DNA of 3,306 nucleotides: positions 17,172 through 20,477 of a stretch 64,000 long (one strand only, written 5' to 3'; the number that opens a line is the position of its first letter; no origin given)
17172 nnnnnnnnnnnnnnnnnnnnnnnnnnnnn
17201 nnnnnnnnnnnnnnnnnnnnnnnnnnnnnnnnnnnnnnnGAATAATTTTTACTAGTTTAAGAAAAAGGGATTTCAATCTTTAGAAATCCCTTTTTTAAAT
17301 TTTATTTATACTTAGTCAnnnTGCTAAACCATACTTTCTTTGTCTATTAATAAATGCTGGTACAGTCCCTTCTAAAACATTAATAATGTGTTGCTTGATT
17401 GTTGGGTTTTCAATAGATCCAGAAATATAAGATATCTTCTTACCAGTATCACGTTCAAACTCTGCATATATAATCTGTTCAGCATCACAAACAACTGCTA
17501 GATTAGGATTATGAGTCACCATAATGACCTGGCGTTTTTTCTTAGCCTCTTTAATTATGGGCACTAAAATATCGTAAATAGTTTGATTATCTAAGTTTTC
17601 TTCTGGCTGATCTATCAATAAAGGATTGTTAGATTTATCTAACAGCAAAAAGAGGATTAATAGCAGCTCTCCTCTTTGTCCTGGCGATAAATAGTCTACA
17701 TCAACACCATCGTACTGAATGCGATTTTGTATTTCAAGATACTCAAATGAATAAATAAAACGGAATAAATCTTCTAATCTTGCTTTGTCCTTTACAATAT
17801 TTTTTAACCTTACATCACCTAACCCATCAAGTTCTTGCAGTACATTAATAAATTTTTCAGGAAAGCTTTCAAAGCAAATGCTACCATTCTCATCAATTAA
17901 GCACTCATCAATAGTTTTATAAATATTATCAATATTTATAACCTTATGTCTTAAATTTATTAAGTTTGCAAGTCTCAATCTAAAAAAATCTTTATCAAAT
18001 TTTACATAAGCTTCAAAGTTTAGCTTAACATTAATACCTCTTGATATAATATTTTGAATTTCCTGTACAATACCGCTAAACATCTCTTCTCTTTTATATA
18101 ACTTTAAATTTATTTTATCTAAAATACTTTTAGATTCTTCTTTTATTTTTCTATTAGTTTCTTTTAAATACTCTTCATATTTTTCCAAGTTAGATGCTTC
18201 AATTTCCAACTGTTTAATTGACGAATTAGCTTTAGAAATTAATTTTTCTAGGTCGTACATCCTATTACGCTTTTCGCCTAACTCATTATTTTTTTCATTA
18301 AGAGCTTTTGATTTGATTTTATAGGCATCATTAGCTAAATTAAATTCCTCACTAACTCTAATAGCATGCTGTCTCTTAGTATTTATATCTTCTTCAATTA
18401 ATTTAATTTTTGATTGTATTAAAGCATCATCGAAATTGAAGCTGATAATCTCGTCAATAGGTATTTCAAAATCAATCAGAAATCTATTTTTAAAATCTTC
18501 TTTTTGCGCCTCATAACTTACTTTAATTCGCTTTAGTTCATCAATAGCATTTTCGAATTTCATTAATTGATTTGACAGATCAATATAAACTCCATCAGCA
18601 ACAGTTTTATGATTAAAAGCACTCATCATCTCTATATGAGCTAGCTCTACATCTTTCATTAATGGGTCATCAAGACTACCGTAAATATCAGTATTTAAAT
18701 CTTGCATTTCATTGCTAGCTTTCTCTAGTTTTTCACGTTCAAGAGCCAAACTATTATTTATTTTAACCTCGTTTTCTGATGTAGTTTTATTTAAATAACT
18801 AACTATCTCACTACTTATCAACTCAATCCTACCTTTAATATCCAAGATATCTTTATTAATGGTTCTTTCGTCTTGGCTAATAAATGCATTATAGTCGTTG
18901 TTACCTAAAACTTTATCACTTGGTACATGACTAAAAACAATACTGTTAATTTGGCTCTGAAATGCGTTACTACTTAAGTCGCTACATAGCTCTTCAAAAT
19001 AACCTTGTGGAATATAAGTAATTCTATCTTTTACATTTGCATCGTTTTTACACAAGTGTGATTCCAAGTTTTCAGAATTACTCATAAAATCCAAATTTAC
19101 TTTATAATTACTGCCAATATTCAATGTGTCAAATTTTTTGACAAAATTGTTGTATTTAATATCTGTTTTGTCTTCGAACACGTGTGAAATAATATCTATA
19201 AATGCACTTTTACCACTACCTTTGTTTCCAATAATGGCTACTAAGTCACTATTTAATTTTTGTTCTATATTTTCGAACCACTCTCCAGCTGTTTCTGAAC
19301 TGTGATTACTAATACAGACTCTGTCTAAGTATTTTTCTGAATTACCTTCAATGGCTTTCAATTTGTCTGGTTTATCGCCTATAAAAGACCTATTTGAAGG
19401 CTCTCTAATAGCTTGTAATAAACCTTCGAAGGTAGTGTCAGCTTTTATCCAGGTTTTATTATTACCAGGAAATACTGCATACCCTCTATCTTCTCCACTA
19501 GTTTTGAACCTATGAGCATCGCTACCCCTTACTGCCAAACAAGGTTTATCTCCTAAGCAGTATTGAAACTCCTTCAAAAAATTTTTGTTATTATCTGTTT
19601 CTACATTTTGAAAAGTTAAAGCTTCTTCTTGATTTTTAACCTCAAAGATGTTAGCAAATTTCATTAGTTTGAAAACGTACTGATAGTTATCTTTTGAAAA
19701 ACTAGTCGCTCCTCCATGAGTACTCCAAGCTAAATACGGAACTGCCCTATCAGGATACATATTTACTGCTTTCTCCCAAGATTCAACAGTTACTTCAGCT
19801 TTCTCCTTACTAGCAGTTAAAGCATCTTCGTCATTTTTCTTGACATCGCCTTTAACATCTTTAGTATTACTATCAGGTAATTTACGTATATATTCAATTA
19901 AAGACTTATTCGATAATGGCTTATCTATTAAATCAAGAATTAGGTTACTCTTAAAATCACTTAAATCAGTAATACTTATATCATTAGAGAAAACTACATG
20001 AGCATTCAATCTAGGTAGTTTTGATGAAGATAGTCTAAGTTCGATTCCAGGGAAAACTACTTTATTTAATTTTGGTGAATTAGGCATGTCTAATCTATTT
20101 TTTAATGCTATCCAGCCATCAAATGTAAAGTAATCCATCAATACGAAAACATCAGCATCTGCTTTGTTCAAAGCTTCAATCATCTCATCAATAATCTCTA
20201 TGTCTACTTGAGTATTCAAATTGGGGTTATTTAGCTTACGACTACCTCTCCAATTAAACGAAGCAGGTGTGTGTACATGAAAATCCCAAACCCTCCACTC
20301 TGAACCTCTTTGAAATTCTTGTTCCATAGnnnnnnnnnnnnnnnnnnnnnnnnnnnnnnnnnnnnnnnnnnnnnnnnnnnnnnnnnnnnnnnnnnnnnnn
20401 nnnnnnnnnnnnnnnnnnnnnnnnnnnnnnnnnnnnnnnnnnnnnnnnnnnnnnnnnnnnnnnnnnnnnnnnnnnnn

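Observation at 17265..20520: AT-rich single-gene islet encoding a PHP-phosphoesterase/Rad50-like ATPase fusion (Ppl/TrlF-like defence candidate)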

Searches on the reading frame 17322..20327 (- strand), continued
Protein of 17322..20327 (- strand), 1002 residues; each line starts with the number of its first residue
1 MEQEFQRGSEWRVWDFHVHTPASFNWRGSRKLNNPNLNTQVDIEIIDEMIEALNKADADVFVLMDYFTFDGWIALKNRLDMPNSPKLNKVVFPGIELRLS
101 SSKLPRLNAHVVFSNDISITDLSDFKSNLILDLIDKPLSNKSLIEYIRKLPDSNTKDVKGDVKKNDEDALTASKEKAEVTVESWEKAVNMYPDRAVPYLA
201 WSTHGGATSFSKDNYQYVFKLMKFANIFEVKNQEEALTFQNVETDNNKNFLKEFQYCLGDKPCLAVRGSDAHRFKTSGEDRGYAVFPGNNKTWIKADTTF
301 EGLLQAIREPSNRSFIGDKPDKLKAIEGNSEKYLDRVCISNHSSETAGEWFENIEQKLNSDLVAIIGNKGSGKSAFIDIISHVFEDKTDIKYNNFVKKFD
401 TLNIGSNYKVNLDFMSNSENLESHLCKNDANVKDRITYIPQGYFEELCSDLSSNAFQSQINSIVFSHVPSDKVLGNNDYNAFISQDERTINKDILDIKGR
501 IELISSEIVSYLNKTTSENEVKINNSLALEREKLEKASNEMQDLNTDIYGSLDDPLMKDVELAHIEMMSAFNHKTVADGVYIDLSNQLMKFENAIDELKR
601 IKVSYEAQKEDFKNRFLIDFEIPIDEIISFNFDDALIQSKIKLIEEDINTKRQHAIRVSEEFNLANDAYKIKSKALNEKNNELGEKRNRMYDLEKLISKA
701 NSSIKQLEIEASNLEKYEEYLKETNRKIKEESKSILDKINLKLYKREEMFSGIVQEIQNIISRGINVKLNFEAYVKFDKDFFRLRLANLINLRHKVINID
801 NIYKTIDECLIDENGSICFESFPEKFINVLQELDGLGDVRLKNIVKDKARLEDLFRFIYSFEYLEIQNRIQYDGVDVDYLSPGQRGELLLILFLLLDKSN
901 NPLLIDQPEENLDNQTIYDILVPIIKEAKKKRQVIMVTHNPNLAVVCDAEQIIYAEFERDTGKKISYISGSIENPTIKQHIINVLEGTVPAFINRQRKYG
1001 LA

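Call 72: search_protein_families(library=pfam, alignment_id=A4, max_evalue=0.00001)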
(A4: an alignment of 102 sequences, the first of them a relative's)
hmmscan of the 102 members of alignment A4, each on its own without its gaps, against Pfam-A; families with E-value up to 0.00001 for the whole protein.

A. member 1, L011:6639-7952:+ (438 aa): 1 family
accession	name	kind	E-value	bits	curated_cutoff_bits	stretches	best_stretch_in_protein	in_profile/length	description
PF01420.25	Methylase_S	-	2.8e-29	102.9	22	2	237-414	1-167/168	Type I restriction modification DNA specificity domain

B. families by the number of members that match (of 102 scanned): 60 families (the first 25 are shown)
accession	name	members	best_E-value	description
PF04851.21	ResIII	12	2.2e-24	Type III restriction enzyme, res subunit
PF00271.37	Helicase_C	9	6.6e-23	Helicase conserved C-terminal domain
PF00270.35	DEAD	9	2.1e-10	DEAD/DEAH box helicase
PF01555.25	N6_N4_Mtase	8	6e-50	DNA methylase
PF00176.29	SNF2-rel_dom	8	3.1e-36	SNF2-related domain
PF13872.12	AAA_34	7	4.8e-07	P-loop containing NTP hydrolase pore-1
PF10592.14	AIPR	5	2.3e-39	AIPR protein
PF01420.25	Methylase_S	4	2.8e-29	Type I restriction modification DNA specificity domain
PF06250.17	YhcG_C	3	4.5e-65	YhcG PDDEXK nuclease domain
PF04313.20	HSDR_N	3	3.8e-47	Type I restriction enzyme R protein N terminus (HSDR_N)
PF17761.7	DUF1016_N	3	2e-45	DUF1016 N-terminal domain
PF18766.7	SWI2_SNF2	3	8.2e-39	SWI2/SNF2 ATPase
PF02661.23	Fic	3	1.1e-19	Fic/DOC family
PF09903.14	DUF2130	2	2e-82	Uncharacterized protein conserved in bacteria (DUF2130)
PF02384.22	N6_Mtase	2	2.6e-60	N-6 DNA Methylase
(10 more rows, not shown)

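Call 75: find_encoding_contigs(protein=P0006, flank=6000, max_places=2)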
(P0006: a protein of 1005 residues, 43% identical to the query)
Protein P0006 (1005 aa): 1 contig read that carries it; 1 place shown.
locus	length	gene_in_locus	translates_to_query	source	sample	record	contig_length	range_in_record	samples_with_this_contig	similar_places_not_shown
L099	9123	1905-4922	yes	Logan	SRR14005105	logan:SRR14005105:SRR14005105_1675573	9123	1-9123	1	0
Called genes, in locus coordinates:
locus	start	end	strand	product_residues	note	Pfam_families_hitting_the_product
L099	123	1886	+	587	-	PF00656:Peptidase_C14, PF14326:DUF4384 (faint)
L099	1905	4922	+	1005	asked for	PF13304:AAA_21 (faint)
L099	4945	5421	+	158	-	-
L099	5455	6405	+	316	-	PF09916:DUF2145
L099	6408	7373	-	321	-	PF04055:Radical_SAM (weak)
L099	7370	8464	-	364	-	-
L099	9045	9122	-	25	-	?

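Call 76: find_encoding_contigs(protein=P0004, flank=6000, max_places=2)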
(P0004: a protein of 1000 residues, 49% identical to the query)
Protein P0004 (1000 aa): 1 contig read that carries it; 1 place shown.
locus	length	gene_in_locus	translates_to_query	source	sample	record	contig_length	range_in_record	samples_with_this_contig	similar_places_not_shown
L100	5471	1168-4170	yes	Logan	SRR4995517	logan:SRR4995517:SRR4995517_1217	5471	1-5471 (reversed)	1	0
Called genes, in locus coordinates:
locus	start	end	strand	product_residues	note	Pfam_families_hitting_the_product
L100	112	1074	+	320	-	-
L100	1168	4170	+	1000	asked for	PF02463:SMC_N, PF13304:AAA_21 (weak)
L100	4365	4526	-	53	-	-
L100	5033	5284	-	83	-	-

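Call 80: find_related_loci(query=A1, collection=viral_contigs, flank=6000)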
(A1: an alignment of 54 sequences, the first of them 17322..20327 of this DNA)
Query A1 (1002 aa) in viral_contigs; peptide patterns used: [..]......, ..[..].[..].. (x = any residue, [..] = any of these).
114 stretches matched a pattern; 33 encode a relative of the query (tblastn E <= 1e-3); 32 distinct loci.
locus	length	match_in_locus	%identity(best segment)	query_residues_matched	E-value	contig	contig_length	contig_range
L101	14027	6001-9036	31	1-999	6e-138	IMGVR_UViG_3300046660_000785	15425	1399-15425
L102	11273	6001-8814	29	3-1000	6e-82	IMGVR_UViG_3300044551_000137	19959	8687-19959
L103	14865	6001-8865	27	7-1002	3e-81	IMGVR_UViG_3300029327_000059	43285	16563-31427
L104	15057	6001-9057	34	4-999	1e-162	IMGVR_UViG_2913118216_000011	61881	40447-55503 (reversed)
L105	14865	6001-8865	28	7-1002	6e-76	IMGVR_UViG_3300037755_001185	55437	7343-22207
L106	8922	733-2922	27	261-998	5e-53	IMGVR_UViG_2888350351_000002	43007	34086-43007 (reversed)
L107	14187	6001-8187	27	259-992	1e-45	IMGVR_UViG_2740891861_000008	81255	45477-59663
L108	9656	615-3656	53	1-999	8e-45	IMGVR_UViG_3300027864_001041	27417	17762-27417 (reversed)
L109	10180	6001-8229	42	259-997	2e-37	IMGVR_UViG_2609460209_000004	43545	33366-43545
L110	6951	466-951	43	845-1002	6e-35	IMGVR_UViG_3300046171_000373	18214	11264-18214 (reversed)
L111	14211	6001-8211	25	259-992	8e-44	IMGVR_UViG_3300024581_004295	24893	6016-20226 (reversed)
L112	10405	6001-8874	28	4-1001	1e-27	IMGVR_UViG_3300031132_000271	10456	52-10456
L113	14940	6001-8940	25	2-992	1e-48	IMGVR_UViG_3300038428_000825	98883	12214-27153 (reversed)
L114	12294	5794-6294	42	853-1001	6e-26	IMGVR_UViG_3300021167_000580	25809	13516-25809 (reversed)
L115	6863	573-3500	45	5-992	4e-26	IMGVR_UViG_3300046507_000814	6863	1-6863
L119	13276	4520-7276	37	7-1002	4e-23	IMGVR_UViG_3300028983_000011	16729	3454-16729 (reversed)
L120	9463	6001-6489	39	858-1002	1e-23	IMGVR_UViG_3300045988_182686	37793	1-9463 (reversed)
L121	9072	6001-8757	36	7-1002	7e-23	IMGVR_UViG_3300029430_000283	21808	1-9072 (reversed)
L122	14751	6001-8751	33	7-1002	2e-22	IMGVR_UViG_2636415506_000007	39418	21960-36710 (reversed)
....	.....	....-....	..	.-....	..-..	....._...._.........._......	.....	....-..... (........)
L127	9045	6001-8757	37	7-1002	3e-23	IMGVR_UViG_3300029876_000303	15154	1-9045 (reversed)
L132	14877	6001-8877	27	7-1000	1e-77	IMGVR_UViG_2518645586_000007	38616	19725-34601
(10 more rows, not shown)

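Call 89: search_protein_families(library=phrogs, proteins=[window:17322-20327:-, L091:1754-4369:+], max_evalue=0.00001)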
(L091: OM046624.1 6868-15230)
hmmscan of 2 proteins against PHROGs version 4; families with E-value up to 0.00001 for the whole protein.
window:17322-20327:- (1002 aa): 0 families

L091:1754-4369:+ (872 aa): 0 families

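Call 90: search_protein_representatives(protein=window:17322-20327:-)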
Query: 1002 residues. Proteins with E-value up to 0.001 (for the whole library): 7013; up to 1e-10: 4970; up to 1e-30: 1348. The best 150 are listed.
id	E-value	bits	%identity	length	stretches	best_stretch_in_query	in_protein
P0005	1.1e-278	943.9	47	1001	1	1-1002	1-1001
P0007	1.4e-234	797.8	44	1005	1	3-1001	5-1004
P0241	1.1e-158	546.7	36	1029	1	3-999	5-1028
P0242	2.1e-158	545.8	35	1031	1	3-999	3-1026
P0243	1.7e-157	542.7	35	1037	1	3-999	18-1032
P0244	2.6e-141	489.2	40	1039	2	4-535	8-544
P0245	9.1e-139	480.8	39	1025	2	6-535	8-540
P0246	2.4e-137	476.1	36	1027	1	6-999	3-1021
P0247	2.9e-136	472.5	41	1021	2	4-510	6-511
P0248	2.7e-135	469.3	33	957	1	4-927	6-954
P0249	5.1e-135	468.4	33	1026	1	6-999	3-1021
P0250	2.4e-134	466.1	40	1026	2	2-561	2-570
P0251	1.9e-132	459.8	31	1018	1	6-999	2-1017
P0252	3.4e-132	459.0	35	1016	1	4-1000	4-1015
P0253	4.9e-131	455.2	40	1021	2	6-539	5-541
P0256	1.3e-129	450.4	32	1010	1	5-1000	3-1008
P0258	5.0e-129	448.5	33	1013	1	6-1000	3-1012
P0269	1.9e-123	430.0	32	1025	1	6-1000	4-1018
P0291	8.7e-108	378.2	30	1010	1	6-1000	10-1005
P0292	1.7e-105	370.7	30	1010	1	7-1000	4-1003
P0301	1.0e-96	341.6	37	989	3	839-1000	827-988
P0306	1.9e-93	330.7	33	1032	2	266-1001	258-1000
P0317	5.2e-91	322.7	34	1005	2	260-1000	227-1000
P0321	9.3e-91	321.9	36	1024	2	288-1000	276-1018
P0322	1.3e-90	321.4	34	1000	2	268-999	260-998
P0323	3.6e-90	319.9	33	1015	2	263-1000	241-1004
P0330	2.4e-89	317.2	30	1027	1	4-1000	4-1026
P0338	1.9e-88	314.3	34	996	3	850-1002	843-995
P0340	3.1e-88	313.5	34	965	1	5-1000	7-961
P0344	2.5e-87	310.6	40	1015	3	852-1000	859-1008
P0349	5.2e-87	309.5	41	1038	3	851-1000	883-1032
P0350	6.8e-87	309.1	34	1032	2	249-1000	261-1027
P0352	1.2e-86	308.3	32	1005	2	290-1000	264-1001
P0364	4.8e-86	306.3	42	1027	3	845-1000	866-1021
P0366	6.3e-86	305.9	33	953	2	291-1002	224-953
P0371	1.3e-85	304.9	35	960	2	289-1000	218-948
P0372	1.5e-85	304.6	35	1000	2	291-1001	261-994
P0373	1.8e-85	304.4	34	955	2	291-1000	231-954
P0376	2.2e-85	304.1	40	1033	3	852-1000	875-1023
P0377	2.3e-85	304.0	35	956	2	290-1000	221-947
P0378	2.3e-85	304.0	33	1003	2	289-999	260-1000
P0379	2.6e-85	303.8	31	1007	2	268-1000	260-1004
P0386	6.1e-85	302.6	33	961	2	282-1000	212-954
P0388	9.8e-85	301.9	32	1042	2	248-1000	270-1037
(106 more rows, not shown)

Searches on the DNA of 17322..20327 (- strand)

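Call 95: search_rna_families(sources=[L003, L092, L093, L095, L097, L001], threshold=gathering)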
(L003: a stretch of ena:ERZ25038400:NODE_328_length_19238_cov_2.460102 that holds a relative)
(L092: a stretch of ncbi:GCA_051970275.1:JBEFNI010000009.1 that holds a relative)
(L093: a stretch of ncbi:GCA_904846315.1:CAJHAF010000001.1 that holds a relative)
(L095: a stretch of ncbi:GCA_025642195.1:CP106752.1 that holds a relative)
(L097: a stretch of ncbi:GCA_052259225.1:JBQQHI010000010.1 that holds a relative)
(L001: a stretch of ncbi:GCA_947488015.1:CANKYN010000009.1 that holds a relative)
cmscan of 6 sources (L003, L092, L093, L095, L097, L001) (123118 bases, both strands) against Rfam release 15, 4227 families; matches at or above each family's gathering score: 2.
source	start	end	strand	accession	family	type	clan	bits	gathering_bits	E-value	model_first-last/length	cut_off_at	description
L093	86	159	+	RF00005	tRNA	Gene; tRNA;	CL00001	67.3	29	3.3e-12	1-71/71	no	tRNA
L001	9286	9434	-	RF01705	Flavo-1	Gene; sRNA;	-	47.7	42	6.8e-07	1-76/76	no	Flavo-1 RNA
